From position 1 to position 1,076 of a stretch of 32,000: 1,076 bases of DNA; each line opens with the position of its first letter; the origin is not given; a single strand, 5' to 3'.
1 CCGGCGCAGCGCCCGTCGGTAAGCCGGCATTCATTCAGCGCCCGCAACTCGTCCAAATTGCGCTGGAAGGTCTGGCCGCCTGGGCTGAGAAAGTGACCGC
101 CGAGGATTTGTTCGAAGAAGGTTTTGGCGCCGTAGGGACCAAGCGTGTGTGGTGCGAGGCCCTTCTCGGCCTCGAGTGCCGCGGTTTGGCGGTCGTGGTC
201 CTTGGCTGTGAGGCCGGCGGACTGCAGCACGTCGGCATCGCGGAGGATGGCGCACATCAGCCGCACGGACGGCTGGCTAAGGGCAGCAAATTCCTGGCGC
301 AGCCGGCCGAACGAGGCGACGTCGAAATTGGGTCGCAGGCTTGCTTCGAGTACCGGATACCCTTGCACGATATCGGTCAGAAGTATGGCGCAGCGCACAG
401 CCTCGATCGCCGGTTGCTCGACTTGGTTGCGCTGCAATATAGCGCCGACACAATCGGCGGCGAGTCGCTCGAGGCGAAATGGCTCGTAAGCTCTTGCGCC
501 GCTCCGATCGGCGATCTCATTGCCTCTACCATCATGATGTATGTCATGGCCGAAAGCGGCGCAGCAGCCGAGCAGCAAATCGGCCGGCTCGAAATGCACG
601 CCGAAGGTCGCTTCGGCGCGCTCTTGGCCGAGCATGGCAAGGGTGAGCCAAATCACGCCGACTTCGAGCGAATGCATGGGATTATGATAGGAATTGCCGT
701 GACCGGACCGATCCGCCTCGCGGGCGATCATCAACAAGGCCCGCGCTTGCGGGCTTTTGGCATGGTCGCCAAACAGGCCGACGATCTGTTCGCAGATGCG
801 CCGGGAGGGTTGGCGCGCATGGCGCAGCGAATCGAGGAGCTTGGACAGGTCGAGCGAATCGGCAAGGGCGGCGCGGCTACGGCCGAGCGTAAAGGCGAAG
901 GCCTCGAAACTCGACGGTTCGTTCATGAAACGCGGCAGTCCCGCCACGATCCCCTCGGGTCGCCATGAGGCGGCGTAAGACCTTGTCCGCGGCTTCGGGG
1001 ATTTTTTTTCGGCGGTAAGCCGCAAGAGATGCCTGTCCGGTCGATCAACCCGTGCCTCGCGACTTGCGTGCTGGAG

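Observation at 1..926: Hidden minus-strand gene with a eukaryote-type class I PDE signature; the listed 291-aa plus-strand ORF is its shadow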

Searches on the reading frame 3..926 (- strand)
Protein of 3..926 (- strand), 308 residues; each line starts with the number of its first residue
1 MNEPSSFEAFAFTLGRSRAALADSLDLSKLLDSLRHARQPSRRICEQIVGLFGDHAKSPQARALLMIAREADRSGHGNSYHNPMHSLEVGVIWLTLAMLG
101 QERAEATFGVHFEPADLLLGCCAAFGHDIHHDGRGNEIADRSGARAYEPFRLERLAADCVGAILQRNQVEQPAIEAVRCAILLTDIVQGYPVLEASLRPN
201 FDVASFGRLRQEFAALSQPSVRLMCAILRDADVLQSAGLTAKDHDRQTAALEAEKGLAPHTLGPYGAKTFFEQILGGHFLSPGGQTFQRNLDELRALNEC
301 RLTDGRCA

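Call 4: search_protein_families(library=pfam, proteins=[window:3-926:-], max_evalue=1)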
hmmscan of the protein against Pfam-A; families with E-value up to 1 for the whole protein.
window:3-926:- (308 aa): 1 family
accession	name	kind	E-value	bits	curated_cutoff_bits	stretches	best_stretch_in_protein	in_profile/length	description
PF00233.25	PDEase_I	-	2.3e-05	24.7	24.8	1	80-166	1-85/238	3'5'-cyclic nucleotide phosphodiesterase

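Call 5: search_protein_families(library=ncbifam, proteins=[window:3-926:-], max_evalue=1)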
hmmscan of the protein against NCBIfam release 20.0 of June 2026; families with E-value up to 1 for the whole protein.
window:3-926:- (308 aa): 1 family
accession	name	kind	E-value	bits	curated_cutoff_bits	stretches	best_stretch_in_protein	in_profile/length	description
NF003030.0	PRK03910.1-3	equivalog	0.005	16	429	1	226-262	66-102/338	D-cysteine desulfhydrase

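Call 6: search_solved_structures(query=window:3-926:-, max_evalue=10, show_alignments=3)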
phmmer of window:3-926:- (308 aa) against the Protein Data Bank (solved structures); distinct sequences matched with E-value up to 10: 7.
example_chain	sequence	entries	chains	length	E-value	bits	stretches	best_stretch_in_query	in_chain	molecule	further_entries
3ecm_A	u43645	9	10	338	0.0073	18.7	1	75-144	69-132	High affinity cAMP-specific and IBMX-insensitive 3',5'-cyclic phosphodiesterase 8A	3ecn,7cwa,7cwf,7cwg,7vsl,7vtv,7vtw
8yta_A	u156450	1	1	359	0.0081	18.5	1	75-144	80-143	High affinity cAMP-specific and IBMX-insensitive 3',5'-cyclic phosphodiesterase 8A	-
3v93_A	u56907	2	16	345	0.18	14.1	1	56-137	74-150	Cyclic nucleotide specific phosphodiesterase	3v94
6x88_A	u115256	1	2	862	0.86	11.9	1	78-144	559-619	Cone cGMP-specific 3',5'-cyclic phosphodiesterase subunit alpha'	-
9j3g_A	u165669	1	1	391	0.94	11.7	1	126-205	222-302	SmPolE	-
9cxg_A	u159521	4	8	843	1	11.6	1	77-139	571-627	Cone cGMP-specific 3',5'-cyclic phosphodiesterase subunit alpha'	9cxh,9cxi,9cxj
2pzd_A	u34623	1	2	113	1.6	11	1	162-212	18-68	Serine protease HTRA2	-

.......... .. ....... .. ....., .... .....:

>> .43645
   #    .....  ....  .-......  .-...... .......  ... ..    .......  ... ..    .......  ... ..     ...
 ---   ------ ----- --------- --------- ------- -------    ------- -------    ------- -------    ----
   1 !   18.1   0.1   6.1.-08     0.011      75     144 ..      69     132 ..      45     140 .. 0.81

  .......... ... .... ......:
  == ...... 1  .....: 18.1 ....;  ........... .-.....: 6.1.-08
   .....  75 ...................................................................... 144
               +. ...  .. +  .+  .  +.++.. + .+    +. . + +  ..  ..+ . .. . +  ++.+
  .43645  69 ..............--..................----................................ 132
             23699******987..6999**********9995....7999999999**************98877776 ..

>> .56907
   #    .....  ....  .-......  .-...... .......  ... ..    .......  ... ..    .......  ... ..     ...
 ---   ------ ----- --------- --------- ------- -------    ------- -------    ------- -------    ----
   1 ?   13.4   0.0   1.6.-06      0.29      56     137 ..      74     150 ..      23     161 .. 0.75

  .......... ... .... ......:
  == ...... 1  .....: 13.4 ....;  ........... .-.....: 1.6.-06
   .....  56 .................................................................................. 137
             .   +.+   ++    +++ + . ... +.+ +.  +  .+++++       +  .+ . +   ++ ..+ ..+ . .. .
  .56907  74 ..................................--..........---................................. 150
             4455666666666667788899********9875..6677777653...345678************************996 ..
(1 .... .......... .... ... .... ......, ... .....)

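Call 7: find_homologous_proteins(query=window:3-926:-)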
Query window:3-926:- (308 aa): 34 proteins with E <= 0.001 among 8000 candidates.
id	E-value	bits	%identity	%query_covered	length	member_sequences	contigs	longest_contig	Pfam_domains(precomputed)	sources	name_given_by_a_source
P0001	5.7e-180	615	90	100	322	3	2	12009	-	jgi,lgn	-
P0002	1.4e-155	535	81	100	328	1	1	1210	-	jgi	jgi:hypothetical protein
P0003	1.7e-146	505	76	100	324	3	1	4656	-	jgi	jgi:hypothetical protein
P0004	1.0e-99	351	59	94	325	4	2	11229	-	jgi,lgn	jgi:hypothetical protein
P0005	4.5e-96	340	57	94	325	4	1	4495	-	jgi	jgi:hypothetical protein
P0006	4.7e-94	333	55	94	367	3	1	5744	-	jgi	jgi:hypothetical protein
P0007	1.7e-91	325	55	99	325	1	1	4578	-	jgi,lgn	-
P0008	8.2e-67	243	55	66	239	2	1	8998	-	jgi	jgi:hypothetical protein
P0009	2.9e-66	242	47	91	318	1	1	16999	-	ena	-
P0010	4.1e-63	231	51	78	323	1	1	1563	-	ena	-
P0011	1.4e-62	230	49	84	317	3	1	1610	PF00233.26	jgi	jgi:hypothetical protein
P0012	2.1e-62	229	49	81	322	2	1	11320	-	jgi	jgi:hypothetical protein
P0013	9.8e-62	227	49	85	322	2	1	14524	-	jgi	jgi:hypothetical protein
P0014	1.7e-58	216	46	90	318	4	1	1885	-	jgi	-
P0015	2.5e-58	216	44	90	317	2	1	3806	PF00233.26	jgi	jgi:hypothetical protein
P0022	8.2e-52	194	43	94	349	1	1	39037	-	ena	-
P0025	1.9e-51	193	48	78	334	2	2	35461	-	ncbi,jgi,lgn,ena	jgi:hypothetical protein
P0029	3.3e-47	179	43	79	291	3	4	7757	-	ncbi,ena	-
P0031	9.1e-30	122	38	70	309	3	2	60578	-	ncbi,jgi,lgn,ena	jgi:hypothetical protein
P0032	4.8e-17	80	37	77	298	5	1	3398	-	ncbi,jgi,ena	jgi:hypothetical protein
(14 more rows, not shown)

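Call 10: search_solved_structures(query=A1, max_evalue=1, show_alignments=2)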
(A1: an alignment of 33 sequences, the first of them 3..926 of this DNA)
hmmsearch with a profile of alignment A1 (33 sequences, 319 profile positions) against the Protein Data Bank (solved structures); distinct sequences matched with E-value up to 1: 133 (the best 60 are shown).
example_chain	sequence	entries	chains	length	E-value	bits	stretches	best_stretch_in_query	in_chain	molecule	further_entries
5vyd_A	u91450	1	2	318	5.4e-06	28.7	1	59-230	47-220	Phosphodiesterase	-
3v93_A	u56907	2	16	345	7.5e-06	28.2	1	72-149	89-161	Cyclic nucleotide specific phosphodiesterase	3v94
7d7p_A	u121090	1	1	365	1.6e-05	27.1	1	33-230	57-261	Phosphodiesterase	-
3ecm_A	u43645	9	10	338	4.2e-05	25.7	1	75-144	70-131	High affinity cAMP-specific and IBMX-insensitive 3',5'-cyclic phosphodiesterase 8A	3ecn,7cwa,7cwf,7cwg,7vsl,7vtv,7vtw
8yta_A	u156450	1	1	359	4.7e-05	25.5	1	75-144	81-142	High affinity cAMP-specific and IBMX-insensitive 3',5'-cyclic phosphodiesterase 8A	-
3g3n_A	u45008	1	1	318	8.9e-05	24.6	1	78-192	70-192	High affinity cAMP-specific 3',5'-cyclic phosphodiesterase 7A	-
1zkl_A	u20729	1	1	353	9.7e-05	24.5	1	78-192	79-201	High-affinity cAMP-specific 3',5'-cyclic phosphodiesterase 7A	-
4y2b_A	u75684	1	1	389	0.00012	24.2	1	78-192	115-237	High affinity cAMP-specific 3',5'-cyclic phosphodiesterase 7A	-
4pm0_A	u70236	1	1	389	0.00012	24.2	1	78-192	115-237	High affinity cAMP-specific 3',5'-cyclic phosphodiesterase 7A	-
9cxg_A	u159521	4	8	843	0.00041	22.5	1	78-137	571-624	Cone cGMP-specific 3',5'-cyclic phosphodiesterase subunit alpha'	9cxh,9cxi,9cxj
6cpt_A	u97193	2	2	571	0.00048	22.3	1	96-140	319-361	Phosphodiesterase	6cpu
6mzb_A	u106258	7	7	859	0.00083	21.5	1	80-138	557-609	Rod cGMP-specific 3',5'-cyclic phosphodiesterase subunit alpha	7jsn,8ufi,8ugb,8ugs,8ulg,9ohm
6x88_A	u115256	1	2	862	0.0018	20.3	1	80-138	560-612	Cone cGMP-specific 3',5'-cyclic phosphodiesterase subunit alpha'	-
3d3p_A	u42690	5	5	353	0.0027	19.8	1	79-195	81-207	cAMP-specific 3',5'-cyclic phosphodiesterase 4B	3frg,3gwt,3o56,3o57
3ly2_A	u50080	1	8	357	0.0027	19.8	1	79-195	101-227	cAMP-specific 3',5'-cyclic phosphodiesterase 4B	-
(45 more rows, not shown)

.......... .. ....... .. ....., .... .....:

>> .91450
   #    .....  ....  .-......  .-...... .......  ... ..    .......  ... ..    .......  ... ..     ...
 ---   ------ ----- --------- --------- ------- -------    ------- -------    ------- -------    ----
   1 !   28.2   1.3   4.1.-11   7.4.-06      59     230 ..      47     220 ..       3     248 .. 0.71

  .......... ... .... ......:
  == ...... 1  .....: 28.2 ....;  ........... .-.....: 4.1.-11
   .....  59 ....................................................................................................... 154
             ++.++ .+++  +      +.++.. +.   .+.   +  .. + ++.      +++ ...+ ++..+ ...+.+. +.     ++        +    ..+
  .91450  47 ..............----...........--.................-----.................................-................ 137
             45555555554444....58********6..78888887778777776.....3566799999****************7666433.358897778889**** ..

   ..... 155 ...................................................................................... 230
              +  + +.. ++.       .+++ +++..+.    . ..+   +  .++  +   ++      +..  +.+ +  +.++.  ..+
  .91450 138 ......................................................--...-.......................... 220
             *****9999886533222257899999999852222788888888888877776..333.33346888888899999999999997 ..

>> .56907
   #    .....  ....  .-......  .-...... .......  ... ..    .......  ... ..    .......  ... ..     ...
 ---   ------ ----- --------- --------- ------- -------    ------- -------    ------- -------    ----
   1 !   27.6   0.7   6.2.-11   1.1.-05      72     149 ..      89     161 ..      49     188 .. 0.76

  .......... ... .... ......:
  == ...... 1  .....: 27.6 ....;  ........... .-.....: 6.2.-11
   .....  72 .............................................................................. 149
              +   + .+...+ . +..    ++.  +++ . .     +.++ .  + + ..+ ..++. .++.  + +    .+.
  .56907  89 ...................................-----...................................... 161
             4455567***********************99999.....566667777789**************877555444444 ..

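Call 11: search_protein_families(library=pfam, alignment_id=A1, max_evalue=0.01)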
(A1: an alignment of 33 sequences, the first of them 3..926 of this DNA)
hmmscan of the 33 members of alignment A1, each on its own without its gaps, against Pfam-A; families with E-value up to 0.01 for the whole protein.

A. member 1, window:3-926:- (308 aa): 1 family
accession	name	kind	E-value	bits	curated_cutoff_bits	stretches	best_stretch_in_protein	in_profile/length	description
PF00233.25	PDEase_I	-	2.3e-05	24.7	24.8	1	80-166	1-85/238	3'5'-cyclic nucleotide phosphodiesterase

B. families by the number of members that match (of 33 scanned): 2 families
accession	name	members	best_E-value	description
PF00233.25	PDEase_I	27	2e-06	3'5'-cyclic nucleotide phosphodiesterase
PF24391.1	HD-CE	1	0.0094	HD-CE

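Call 13: find_related_loci(query=A1, collection=genome_contigs, flank=6000)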
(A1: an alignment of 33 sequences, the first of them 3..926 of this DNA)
Query A1 (308 aa) in genome_contigs; peptide patterns used: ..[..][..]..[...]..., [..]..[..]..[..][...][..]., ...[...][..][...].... (x = any residue, [..] = any of these).
269 stretches matched a pattern; 40 encode a relative of the query (tblastn E <= 1e-3); 39 distinct loci.
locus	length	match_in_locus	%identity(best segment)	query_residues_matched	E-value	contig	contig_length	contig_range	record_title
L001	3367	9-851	43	20-303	2e-58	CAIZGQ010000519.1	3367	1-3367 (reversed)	MAG: uncultured Rhizobiales bacterium isolate T7_bin-629 genome assembly, contig: bin-629:519/921, whole genome shotgun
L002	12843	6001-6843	43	27-304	5e-55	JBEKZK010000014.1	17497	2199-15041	MAG: Xanthobacteraceae bacterium isolate SPRUCE 697 SPRUCE_697_14, whole genome shotgun sequence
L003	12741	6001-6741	46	59-304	4e-52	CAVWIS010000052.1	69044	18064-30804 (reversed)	MAG: uncultured Alphaproteobacteria bacterium isolate MFD02159.bin.2.123 genome assembly, contig: contig_63540, whole ge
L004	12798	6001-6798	40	16-301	2e-47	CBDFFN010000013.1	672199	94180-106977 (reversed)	MAG: Beijerinckiaceae bacterium isolate d63c9678-6252-498e-9ec8-9e4ad3e709cf genome assembly, contig: contig_13, whole g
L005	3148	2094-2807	38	29-304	1e-44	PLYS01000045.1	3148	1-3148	MAG: Betaproteobacteria bacterium isolate palsa_1004 73.20120700_P3D.248_contig_185901, whole genome shotgun sequence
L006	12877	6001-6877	40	19-304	1e-47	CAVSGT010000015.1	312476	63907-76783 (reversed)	MAG: uncultured Alphaproteobacteria bacterium isolate MFD05684.bin.2.190 genome assembly, contig: contig_67297, whole ge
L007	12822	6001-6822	44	34-304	2e-58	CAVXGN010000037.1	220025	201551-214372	MAG: uncultured Alphaproteobacteria bacterium isolate MFD02416.bin.2.216 genome assembly, contig: contig_48753, whole ge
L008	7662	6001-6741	31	46-306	5e-19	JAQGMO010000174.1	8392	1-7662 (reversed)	MAG: Herminiimonas sp. isolate RYN_563 scaffold_1504127, whole genome shotgun sequence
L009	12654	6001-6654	31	58-296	2e-18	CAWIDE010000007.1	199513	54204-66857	MAG: uncultured proteobacterium isolate MFD09603.bin.1.269 genome assembly, contig: contig_28786, whole genome shotgun s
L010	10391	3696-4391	29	59-301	2e-16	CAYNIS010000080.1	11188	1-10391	MAG TPA_asm: uncultured Rhodospirillaceae bacterium isolate SRP141376_co3_147 genome assembly, contig: NODE_16046_length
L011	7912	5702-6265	32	80-291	3e-15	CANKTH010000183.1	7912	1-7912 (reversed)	MAG: Deltaproteobacteria bacterium isolate TH-Jun18-127 genome assembly, contig: TH-Jun18-C21181, whole genome shotgun s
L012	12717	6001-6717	31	50-299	5e-15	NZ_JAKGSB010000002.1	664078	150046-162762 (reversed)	Zavarzinia marina strain Adcm-6A NODE_2_length_664078, whole genome shotgun sequence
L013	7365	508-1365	28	8-302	2e-14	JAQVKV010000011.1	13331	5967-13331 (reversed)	MAG: Zavarzinia sp. isolate STE_95 NODE_11257_length_13331_cov_3.665026_Sandtown_E, whole genome shotgun sequence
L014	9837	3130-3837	32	59-307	8e-14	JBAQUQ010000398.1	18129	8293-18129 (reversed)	MAG: Burkholderiaceae bacterium isolate MFD03291_ilm_asm_bin12 k127_53532, whole genome shotgun sequence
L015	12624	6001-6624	30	56-295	4e-13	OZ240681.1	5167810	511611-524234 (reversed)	MAG: Acetobacteraceae bacterium isolate 9b933d0b-0382-4796-9af8-08094ef6817d genome assembly, chromosome: 1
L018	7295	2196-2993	26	12-295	3e-12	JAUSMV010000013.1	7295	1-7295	MAG: Parvibaculum sp. isolate E19_maxbin.097_sub E19_k141_300368, whole genome shotgun sequence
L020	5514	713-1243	32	67-254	1e-11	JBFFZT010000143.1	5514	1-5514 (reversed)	MAG: Burkholderiales bacterium isolate Mix_sand01.2020.11.G.35 k141_465704_length_5514_cov_22.7527, whole genome shotgun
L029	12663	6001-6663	30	59-295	3e-9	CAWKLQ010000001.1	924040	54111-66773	MAG: uncultured beta proteobacterium isolate MFD04651.bin.1.130 genome assembly, contig: contig_20454, whole genome shot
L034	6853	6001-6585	28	74-282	1e-7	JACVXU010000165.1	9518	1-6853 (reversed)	MAG: Bacteroidetes bacterium isolate B4_bin.17 scaffold_2353, whole genome shotgun sequence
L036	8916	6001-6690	22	69-301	8e-7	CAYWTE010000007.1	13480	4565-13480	MAG TPA_asm: uncultured Lactobacillales bacterium isolate SRP192927_co3_619 genome assembly, contig: NODE_10886_length_1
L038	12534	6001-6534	28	67-242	4e-6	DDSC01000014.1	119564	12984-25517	MAG TPA_asm: Micavibrio sp. UBA2400 UBA2400_contig_4118, whole genome shotgun sequence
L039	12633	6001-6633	29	67-295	7e-5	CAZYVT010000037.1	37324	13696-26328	MAG TPA_asm: uncultured Enterobacteriaceae bacterium isolate SRP119689_co1_1 genome assembly, contig: NODE_1328_length_3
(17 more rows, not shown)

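Call 14: find_encoding_contigs(protein=P0001, flank=6000, max_places=4)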
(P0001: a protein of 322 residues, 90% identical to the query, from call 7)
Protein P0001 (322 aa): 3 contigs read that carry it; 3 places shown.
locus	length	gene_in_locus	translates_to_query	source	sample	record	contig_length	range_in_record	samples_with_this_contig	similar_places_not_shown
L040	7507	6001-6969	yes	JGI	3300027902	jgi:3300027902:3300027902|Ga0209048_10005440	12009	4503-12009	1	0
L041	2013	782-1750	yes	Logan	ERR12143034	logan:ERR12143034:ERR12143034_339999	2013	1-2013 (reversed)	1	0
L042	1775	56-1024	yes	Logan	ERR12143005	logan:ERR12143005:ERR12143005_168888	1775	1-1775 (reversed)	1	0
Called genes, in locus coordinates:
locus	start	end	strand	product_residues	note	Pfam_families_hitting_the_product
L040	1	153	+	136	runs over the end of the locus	PF00034:Cytochrom_C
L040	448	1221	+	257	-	PF00378:ECH_1, PF16113:ECH_2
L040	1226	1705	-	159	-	PF00027:cNMP_binding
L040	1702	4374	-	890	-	PF00664:ABC_membrane, PF00005:ABC_tran (faint)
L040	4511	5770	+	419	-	PF00520:Ion_trans, PF07885:Ion_trans_2, PF00027:cNMP_binding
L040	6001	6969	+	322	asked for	-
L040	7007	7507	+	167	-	?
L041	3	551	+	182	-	?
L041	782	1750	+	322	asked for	-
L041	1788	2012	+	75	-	?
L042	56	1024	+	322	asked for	-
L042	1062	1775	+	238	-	?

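Call 17: predict_structure(alignment_id=A1)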
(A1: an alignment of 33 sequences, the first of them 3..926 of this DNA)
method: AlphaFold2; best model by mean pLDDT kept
length: 308 residues; sequences in the alignment: 33
mean_pLDDT: 91.3   pTM: 0.92
mean pLDDT of the five models: 91.3, 90.4, 90.2, 89.6, 88.8
residues with pLDDT >= 90: 239; 70-90: 41; 50-70: 25; < 50: 3
segments of 3 or more residues with pLDDT < 50: 1-3
pLDDT, mean of each block of 10 residues (from residue 1): 57 63 90 94 96 94 99 93 97 95 89 96 98 85 88 97 99 98 95 91 69 92 98 97 96 93 95 95 97 97 86
secondary structure, 60 per line:
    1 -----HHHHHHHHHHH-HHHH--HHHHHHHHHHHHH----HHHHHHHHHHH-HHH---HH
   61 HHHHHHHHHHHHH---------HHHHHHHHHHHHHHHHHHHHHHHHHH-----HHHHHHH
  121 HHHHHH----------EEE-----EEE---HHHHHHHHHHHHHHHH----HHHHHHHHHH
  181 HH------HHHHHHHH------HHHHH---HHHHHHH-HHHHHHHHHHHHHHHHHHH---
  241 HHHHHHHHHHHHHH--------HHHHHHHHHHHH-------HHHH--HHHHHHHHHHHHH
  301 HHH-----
elements in order: H6-16 H18-21 H24-36 H41-51 H59-73 H83-108 H114-126 E137-139 E145-147 H151-166 H171-182 H189-196 H203-207 H211-217 H219-237 H241-254 H263-274 H282-285 H288-303

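Call 21: fold_search(model_id=the predicted structure, library=pdb)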
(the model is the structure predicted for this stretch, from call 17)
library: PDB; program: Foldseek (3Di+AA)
matches with E <= 10: 662; with E <= 0.001: 231
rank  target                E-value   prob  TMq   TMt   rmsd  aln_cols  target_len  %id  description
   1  3v93_F                1.7e-05  1.00  0.58  0.54   6.7       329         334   18  unliganded structure of TcrPDEC1 catalytic domain (released 2012-02-22)
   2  3g4g_A                1.8e-05  1.00  0.61  0.56   7.1       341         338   15  Crystal structure of human phosphodiesterase 4d with regulatory domain and d155871 (released 2010-01-19)
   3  3v94_D                1.9e-05  1.00  0.60  0.57   6.6       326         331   16  TcrPDEC1 catalytic domain in complex with inhibitor wyq16 (released 2012-02-22)
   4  2qyn_B                2.7e-05  1.00  0.60  0.57   7.1       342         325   15  Crystal structure of PDE4D2 in complex with inhibitor NPV (released 2008-04-08)
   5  7ysx_B                2.9e-05  1.00  0.60  0.59   6.2       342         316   15  Crystal structure of PDE4D complexed with licoisoflavone A (released 2023-07-12)
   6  5laq                  3.5e-05  1.00  0.56  0.51   7.0       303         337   16  Crystal structure of human phosphodiesterase 4B catalytic domain with inhibitor NPD-001 (released 2018-03-14)
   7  7yqf_B                3.6e-05  1.00  0.60  0.59   6.4       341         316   15  Crystal structure of PDE4D complexed with glycyrrhisoflavone (released 2023-07-12)
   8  3v93_B                3.6e-05  1.00  0.58  0.54   6.7       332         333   17  unliganded structure of TcrPDEC1 catalytic domain (released 2012-02-22)
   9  3v93_A                3.8e-05  1.00  0.56  0.53   6.9       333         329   17  unliganded structure of TcrPDEC1 catalytic domain (released 2012-02-22)
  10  3frg                  4.1e-05  1.00  0.62  0.58   6.6       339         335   16  Catalytic Domain of Human Phosphodiesterase 4B2B in Complex with a Quinoline Inhibitor (released 2010-01-12)
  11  1y2e_B                4.3e-05  1.00  0.61  0.59   6.1       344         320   14  Catalytic Domain Of Human Phosphodiesterase 4D In Complex With 1-(4-amino-phenyl)-3,5-dimethyl-1H-pyrazole-4-carboxyli (released 2005-03-01)
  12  6ind_B                4.5e-05  1.00  0.61  0.59   6.0       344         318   14  Crystal structure of PDE4D complexed with a novel inhibitor (released 2019-10-23)
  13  3v93_H                4.5e-05  1.00  0.57  0.54   6.7       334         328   18  unliganded structure of TcrPDEC1 catalytic domain (released 2012-02-22)
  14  3sl3_B                5.1e-05  1.00  0.61  0.59   6.9       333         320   15  Crystal structure of the apo form of the catalytic domain of PDE4D2 (released 2011-10-26)
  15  3v94_A                5.1e-05  1.00  0.58  0.54   6.8       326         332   17  TcrPDEC1 catalytic domain in complex with inhibitor wyq16 (released 2012-02-22)
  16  5vyd_B                5.8e-05  1.00  0.55  0.53   7.0       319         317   15  Crystal structure of phosphodiesterase domain of RhoPDE fusion protein from the Choanoflagellate Salpingoeca rosetta (released 2017-10-18)
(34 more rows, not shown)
